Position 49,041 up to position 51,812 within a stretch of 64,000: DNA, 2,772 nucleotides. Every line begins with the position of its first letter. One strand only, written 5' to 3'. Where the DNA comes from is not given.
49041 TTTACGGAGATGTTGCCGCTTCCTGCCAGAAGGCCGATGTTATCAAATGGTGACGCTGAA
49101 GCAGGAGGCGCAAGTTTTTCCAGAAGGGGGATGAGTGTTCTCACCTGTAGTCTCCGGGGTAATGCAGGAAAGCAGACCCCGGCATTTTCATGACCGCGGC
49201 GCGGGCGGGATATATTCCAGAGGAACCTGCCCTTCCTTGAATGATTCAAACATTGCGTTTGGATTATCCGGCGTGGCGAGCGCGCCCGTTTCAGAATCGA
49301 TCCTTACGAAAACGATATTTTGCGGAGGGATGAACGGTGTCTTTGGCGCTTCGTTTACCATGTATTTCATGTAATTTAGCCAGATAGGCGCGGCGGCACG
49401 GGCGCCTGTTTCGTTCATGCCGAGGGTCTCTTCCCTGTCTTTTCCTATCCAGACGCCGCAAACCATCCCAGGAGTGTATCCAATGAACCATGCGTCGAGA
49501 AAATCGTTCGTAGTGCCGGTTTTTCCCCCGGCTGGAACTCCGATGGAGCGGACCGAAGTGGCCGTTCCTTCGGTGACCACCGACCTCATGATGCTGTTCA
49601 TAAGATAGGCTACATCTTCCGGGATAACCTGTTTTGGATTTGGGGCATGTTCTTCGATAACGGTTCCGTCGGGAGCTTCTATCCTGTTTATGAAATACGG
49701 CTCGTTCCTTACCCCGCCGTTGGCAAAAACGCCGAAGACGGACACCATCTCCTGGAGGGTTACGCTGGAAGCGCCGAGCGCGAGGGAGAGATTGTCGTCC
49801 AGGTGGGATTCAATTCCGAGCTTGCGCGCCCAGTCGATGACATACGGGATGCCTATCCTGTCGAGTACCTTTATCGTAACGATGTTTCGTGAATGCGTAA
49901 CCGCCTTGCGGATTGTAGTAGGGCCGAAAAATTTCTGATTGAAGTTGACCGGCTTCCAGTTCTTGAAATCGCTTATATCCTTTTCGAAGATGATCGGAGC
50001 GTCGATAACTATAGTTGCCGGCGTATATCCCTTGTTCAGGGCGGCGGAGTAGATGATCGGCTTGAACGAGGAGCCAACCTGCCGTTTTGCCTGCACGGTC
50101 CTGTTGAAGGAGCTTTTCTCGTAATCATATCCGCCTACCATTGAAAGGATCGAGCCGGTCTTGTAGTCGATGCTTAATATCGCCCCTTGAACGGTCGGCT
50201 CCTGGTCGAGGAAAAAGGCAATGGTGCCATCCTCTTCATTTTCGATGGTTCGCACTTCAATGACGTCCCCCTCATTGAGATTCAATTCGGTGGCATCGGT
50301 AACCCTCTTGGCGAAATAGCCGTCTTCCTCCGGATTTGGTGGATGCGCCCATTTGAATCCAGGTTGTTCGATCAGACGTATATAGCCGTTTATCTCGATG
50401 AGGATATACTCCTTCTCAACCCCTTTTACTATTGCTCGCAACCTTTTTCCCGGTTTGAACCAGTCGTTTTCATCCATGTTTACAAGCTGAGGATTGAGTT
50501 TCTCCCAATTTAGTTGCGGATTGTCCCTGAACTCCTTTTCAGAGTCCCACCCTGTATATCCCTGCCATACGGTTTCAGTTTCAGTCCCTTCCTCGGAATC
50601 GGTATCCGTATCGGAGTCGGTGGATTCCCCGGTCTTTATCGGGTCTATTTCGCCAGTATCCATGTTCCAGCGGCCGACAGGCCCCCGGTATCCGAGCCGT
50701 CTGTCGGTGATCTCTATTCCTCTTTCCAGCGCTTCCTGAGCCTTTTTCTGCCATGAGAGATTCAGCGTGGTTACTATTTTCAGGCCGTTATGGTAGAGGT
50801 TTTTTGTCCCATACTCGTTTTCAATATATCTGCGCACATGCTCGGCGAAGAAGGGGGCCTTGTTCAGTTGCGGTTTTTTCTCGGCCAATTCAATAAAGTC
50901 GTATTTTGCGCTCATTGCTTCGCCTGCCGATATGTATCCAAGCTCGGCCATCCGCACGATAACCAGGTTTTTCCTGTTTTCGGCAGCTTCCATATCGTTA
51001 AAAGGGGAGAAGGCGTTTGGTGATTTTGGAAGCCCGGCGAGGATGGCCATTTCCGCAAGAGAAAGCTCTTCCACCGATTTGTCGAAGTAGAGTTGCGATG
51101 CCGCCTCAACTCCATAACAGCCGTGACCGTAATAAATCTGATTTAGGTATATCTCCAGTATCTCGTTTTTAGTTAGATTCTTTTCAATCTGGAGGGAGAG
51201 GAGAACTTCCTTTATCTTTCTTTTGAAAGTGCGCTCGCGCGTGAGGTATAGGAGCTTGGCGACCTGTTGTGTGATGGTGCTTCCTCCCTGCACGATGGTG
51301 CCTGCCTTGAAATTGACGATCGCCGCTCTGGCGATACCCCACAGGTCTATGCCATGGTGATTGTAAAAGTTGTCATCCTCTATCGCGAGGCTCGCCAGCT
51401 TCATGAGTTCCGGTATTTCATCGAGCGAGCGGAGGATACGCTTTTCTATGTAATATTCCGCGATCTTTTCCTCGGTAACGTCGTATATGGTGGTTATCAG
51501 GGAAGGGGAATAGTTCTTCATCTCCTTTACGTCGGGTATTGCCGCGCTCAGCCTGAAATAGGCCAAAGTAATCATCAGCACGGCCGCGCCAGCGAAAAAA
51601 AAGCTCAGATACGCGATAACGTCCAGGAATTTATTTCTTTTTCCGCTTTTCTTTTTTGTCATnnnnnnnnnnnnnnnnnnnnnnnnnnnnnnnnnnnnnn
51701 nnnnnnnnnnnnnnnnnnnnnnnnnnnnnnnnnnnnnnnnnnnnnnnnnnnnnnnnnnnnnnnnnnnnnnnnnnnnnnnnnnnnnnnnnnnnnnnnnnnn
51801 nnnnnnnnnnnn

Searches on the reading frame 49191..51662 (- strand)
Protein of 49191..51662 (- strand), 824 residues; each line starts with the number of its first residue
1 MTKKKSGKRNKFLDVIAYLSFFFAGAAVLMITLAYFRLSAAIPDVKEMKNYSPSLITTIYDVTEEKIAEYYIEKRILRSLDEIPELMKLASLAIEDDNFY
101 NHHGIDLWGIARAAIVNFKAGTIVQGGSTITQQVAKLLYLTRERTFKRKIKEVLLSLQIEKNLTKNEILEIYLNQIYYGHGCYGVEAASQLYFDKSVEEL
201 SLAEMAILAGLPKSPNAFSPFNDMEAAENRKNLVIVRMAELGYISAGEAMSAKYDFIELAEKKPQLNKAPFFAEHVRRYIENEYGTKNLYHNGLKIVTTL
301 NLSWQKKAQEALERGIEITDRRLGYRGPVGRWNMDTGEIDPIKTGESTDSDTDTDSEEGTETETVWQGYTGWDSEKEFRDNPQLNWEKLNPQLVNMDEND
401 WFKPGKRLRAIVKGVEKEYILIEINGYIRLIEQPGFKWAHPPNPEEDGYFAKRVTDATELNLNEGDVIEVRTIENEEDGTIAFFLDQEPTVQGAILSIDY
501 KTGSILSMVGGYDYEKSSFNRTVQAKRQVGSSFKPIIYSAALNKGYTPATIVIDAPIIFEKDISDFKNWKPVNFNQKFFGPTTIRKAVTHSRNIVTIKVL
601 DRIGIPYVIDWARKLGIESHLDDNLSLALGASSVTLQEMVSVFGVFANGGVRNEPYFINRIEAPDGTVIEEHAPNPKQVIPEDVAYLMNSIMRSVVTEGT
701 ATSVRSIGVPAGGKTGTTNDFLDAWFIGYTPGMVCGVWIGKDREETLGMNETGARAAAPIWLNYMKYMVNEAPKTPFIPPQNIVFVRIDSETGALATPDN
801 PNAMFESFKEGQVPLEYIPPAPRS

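Call 57: find_encoding_contigs(protein=window:49191-51662:-, flank=10000, max_places=1)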
Protein window:49191-51662:- (824 aa): 1 contig read that carries it; 1 place shown.
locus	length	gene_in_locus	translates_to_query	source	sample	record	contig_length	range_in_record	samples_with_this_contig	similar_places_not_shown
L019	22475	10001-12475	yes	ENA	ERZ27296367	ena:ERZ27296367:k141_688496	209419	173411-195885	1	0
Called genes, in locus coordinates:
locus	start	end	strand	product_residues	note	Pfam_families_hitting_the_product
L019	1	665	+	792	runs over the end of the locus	PF01751:Toprim, PF01131:Topoisom_bac, PF01396:Zn_ribbon_Top1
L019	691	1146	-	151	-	PF00583:Acetyltransf_1, PF13673:Acetyltransf_10, PF13508:Acetyltransf_7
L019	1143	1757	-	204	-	PF01712:dNK (faint), PF02223:Thymidylate_kin, PF13238:AAA_18 (weak), PF13521:AAA_28 (weak)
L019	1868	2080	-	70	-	-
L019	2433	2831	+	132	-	PF01258:zf-dskA_traR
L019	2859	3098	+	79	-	PF01192:RNA_pol_Rpb6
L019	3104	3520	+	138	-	PF08899:DUF1844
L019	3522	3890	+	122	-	PF01052:FliMN_C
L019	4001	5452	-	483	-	PF13727:CoA_binding_3, PF02397:Bac_transf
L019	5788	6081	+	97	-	PF00166:Cpn10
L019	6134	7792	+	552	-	-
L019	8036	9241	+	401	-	PF02441:Flavoprotein, PF04127:DFP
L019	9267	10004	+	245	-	PF03167:UDG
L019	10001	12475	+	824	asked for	PF00912:Transgly, PF00905:Transpeptidase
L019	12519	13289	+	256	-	PF01784:DUF34_NIF3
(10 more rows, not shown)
